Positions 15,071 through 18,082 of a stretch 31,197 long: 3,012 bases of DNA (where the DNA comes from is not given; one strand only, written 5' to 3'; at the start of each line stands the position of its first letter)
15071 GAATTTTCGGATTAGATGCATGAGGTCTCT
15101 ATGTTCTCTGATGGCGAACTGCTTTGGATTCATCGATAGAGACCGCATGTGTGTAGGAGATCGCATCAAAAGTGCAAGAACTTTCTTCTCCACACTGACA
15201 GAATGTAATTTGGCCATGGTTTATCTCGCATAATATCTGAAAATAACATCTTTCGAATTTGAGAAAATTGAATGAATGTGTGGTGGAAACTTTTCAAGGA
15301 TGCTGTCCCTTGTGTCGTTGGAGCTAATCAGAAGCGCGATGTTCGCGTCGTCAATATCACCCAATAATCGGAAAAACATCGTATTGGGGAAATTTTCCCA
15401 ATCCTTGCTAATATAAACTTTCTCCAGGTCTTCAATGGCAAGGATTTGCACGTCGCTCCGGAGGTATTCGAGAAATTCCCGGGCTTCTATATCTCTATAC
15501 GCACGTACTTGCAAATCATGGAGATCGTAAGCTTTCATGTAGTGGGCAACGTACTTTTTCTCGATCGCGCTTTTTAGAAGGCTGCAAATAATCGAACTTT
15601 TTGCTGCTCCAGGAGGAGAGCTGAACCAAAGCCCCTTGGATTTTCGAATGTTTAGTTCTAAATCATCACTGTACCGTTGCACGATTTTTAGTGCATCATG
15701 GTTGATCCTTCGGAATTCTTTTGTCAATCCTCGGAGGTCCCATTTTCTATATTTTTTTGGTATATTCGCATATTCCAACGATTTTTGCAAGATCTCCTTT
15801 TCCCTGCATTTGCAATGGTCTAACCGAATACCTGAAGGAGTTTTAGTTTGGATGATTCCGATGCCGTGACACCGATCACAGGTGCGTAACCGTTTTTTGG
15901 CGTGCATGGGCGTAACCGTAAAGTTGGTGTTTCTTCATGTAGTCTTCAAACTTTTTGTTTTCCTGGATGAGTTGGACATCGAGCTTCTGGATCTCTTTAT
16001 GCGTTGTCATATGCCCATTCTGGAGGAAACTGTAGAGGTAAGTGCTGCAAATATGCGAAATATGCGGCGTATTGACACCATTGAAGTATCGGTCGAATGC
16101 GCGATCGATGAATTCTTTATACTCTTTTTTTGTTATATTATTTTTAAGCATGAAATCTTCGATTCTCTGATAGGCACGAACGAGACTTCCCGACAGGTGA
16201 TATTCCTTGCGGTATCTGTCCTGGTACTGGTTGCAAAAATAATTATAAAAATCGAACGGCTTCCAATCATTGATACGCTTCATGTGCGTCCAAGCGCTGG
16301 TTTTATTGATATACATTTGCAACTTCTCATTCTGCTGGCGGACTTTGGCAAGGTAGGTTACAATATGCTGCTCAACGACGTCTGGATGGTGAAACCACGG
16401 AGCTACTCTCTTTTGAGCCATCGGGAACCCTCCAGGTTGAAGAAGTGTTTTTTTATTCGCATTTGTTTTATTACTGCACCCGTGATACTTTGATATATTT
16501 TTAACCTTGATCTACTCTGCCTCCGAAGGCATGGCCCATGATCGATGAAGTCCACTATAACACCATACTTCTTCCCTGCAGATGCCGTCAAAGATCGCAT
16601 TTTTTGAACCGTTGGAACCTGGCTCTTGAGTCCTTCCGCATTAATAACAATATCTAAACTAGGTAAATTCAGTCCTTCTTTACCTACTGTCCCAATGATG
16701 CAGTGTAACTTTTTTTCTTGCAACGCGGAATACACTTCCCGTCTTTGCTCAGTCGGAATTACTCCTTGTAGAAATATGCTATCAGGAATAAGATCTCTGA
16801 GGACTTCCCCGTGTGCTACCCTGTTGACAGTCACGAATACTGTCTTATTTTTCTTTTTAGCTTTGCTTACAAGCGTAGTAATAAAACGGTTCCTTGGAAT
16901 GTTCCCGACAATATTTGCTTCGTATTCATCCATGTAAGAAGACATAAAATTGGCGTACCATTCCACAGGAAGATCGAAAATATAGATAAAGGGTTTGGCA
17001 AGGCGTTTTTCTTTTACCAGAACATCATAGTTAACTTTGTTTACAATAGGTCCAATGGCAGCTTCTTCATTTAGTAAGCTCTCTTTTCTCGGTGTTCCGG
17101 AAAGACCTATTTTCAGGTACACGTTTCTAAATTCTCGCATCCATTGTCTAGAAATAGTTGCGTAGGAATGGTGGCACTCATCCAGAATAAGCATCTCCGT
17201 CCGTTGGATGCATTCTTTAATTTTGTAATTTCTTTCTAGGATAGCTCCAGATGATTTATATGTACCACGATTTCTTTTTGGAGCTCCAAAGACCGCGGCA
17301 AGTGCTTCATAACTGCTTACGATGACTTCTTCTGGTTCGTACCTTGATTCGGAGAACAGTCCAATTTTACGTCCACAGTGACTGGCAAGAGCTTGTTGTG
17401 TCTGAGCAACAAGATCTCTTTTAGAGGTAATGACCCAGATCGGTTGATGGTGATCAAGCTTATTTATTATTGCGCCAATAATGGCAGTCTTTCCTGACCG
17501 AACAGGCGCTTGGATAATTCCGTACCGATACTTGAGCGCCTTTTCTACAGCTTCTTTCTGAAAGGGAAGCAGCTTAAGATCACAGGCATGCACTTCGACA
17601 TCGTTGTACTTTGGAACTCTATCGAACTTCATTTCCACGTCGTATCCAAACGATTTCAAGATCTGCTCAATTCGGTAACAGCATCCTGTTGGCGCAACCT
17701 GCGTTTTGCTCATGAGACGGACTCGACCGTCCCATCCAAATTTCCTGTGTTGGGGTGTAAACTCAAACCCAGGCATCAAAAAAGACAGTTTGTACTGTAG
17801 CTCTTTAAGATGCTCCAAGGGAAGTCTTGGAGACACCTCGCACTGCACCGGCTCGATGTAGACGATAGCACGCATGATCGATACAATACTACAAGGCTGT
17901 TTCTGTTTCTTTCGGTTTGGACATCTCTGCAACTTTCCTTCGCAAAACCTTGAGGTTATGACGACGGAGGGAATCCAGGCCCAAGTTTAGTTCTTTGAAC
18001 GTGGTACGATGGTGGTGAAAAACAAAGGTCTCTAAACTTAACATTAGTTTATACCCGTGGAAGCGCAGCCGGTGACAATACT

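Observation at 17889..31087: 13-kb self-contained, all-soluble glycan-biosynthesis island next to the replication module of a phage-like replicon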

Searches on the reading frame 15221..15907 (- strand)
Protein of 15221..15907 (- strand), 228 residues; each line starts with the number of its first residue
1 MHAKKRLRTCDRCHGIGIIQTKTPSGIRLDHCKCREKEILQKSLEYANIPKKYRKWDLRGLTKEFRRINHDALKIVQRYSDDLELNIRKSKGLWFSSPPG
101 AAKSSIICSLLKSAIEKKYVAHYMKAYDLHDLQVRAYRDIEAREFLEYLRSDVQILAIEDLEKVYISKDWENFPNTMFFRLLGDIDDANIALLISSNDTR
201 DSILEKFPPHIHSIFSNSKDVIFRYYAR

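Call 5: search_protein_families(library=pfam, proteins=[window:15221-15907:-], max_evalue=0.01)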
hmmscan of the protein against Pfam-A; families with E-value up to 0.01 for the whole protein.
window:15221-15907:- (228 aa): 0 families

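Call 15: search_protein_families(library=phrogs, proteins=[window:15221-15907:-], max_evalue=0.001)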
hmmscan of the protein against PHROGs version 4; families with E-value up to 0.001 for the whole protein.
window:15221-15907:- (228 aa): 1 family
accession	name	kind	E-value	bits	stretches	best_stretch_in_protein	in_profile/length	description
phrog_50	-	DNA, RNA and nucleotide metabolism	3.2e-10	40.7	1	6-170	274-451/570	DnaC-like helicase loader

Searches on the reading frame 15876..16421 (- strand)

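Call 5: search_protein_families(library=pfam, proteins=[window:15876-16421:-], max_evalue=0.01)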
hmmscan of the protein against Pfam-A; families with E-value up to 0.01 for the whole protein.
window:15876-16421:- (181 aa): 1 family
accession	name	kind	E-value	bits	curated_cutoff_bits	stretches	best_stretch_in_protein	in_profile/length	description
PF03997.17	VPS28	-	0.0085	16.3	24.5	1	79-153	6-79/188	VPS28 protein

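Call 15: search_protein_families(library=phrogs, proteins=[window:15876-16421:-], max_evalue=0.001)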
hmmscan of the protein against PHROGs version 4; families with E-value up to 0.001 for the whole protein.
window:15876-16421:- (181 aa): 1 family
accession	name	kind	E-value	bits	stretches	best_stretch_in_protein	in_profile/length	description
phrog_6154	-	unknown function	4.6e-07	31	1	44-161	11-123/127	-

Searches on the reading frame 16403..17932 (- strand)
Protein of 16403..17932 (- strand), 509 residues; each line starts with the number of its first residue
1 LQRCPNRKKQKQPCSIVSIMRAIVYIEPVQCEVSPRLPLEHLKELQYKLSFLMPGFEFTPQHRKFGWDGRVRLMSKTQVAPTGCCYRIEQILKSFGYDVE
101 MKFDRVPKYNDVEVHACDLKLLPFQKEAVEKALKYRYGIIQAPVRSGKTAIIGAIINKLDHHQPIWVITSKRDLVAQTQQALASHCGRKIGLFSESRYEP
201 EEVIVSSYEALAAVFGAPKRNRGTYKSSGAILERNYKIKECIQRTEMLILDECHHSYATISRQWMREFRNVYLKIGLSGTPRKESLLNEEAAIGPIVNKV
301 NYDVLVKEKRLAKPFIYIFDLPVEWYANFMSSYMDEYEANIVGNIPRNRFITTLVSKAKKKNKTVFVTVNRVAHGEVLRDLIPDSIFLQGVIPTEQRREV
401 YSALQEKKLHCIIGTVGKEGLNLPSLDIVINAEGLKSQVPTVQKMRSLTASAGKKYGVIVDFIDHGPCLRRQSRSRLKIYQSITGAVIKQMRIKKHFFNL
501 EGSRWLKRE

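Call 5: search_protein_families(library=pfam, proteins=[window:16403-17932:-], max_evalue=0.01)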
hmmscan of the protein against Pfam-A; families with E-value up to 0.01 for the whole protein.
window:16403-17932:- (509 aa): 5 families
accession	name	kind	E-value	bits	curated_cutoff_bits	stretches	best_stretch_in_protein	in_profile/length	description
PF04851.21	ResIII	-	6e-15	56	22.5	1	119-282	2-163/164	Type III restriction enzyme, res subunit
PF00270.35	DEAD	-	1.3e-09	38.4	26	1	123-282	2-161/167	DEAD/DEAH box helicase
PF21241.2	UvsW_N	-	1.2e-07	32.5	25.3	1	42-100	21-79/81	DNA helicase UvsW, N-terminal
PF18766.7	SWI2_SNF2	-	5e-06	26.8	26.7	1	135-301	18-175/221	SWI2/SNF2 ATPase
PF00271.37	Helicase_C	-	6.9e-05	23.5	23.5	1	353-433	8-91/110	Helicase conserved C-terminal domain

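Call 13: find_related_loci(query=window:16403-17932:-, collection=viral_contigs, flank=10000)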
Query window:16403-17932:- (509 aa) in viral_contigs; peptide patterns used: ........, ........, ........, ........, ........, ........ (x = any residue, [..] = any of these).
17 stretches matched a pattern, but none encodes a relative of the query by tblastn (E <= 1e-3).

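Call 15: search_protein_families(library=phrogs, proteins=[window:16403-17932:-], max_evalue=0.001)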
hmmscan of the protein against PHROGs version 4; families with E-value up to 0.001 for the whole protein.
window:16403-17932:- (509 aa): 4 families
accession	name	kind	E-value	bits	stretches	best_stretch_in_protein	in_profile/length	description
phrog_16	-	DNA, RNA and nucleotide metabolism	6.2e-51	174.6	1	119-466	271-602/986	DNA helicase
phrog_9690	-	DNA, RNA and nucleotide metabolism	1.2e-36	127.3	1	238-481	34-293/306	DNA helicase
phrog_16259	-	DNA, RNA and nucleotide metabolism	5.2e-18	66.4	1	44-184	25-182/330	DNA helicase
phrog_62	-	DNA, RNA and nucleotide metabolism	1.6e-08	33.5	1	64-286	659-854/1881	DNA helicase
